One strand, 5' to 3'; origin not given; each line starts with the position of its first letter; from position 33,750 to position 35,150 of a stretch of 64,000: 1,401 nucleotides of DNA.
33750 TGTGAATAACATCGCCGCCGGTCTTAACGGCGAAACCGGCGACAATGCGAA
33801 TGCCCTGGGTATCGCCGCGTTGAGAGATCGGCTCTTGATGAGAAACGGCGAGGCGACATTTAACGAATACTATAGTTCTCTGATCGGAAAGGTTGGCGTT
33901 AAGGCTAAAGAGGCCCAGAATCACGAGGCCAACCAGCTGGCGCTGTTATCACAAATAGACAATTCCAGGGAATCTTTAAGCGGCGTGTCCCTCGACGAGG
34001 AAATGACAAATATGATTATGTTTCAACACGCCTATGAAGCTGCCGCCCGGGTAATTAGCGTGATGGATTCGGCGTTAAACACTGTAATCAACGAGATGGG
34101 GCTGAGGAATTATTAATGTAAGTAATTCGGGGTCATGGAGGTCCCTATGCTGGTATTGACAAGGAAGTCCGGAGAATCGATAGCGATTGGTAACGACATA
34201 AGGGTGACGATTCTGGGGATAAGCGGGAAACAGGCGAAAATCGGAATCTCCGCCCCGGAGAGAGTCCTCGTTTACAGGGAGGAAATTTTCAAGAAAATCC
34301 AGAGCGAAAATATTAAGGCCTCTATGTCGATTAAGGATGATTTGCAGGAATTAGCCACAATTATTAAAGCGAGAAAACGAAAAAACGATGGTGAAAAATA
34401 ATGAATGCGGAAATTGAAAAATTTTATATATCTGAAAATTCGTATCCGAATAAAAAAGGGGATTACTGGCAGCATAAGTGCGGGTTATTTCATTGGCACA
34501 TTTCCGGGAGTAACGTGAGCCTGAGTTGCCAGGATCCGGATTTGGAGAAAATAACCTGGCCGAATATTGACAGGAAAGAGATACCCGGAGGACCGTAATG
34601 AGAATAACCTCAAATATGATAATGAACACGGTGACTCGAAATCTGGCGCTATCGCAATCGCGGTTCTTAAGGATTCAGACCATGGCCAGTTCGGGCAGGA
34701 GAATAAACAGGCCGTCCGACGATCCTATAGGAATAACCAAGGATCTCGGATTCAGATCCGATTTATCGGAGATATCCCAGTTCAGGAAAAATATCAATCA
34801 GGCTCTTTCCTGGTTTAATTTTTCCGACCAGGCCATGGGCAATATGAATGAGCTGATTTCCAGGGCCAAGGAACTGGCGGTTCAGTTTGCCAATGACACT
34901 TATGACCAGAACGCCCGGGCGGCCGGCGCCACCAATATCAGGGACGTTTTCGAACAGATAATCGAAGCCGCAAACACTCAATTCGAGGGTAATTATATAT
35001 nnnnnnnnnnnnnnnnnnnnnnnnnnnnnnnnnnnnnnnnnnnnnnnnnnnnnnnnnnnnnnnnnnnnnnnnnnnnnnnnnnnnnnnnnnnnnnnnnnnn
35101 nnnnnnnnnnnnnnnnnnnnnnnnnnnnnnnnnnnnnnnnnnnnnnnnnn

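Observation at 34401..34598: Unannotated 65-aa Cys/His/Trp-rich ORF translationally coupled between csrA and flgL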

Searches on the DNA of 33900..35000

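Call 26: search_rna_families(source=window, start=33900, end=35000, threshold=evalue, max_evalue=10)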
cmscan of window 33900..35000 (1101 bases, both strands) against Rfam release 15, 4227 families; matches with E-value up to 10: 1.
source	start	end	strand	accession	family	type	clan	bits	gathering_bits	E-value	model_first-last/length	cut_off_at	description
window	34533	34631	+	RF01932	bxd_4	Gene; lncRNA;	-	14.5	40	8.8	1-106/106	no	Bithoraxoid conserved region 4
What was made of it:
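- On Cis-regulatory RNA leader / CsrA-binding RNA: Only one Rfam match at E up to 10, a chance lncRNA hit far below its gathering score (call 26).
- No Rfam hit (call 26). There is no Rfam hit (call 26).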

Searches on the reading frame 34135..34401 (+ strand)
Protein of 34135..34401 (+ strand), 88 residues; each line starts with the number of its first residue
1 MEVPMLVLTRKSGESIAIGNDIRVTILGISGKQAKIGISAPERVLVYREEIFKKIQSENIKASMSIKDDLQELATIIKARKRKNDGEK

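Call 3: search_protein_families(library=pfam, proteins=[window:34135-34401:+], max_evalue=1)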
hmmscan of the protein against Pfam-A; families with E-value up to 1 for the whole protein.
window:34135-34401:+ (88 aa): 1 family
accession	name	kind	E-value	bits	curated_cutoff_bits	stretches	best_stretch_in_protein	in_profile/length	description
PF02599.21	CsrA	-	4.8e-24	84.5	27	1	5-56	1-52/53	Global regulator protein family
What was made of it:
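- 34147..34401 (+): csrA (84 aa from the conserved MLVLTRK start). GGAGG lies at 34138-34142. The ORF list offers an earlier ATG at 34135. Pfam CsrA 4.8e-24 (call 3).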

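Call 51: search_protein_families(library=ncbifam, proteins=[window:34147-34401:+], max_evalue=0.00001)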
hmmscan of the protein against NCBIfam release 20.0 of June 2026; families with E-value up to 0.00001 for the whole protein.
window:34147-34401:+ (84 aa): 3 families
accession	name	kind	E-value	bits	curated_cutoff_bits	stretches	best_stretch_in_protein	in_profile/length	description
NF002469.0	PRK01712.1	equivalog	2e-25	88.6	73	1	1-58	1-58/65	carbon storage regulator CsrA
TIGR00202.1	csrA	equivalog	1.7e-23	82.6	70.1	1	1-65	1-65/69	carbon storage regulator CsrA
NF001844.0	PRK00568.1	equivalog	9.2e-15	54.5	106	1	1-74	1-75/76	carbon storage regulator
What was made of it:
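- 34147..34401 (+): TIGR00202 82.6 bits and NF002469 88.6 bits (call 51).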
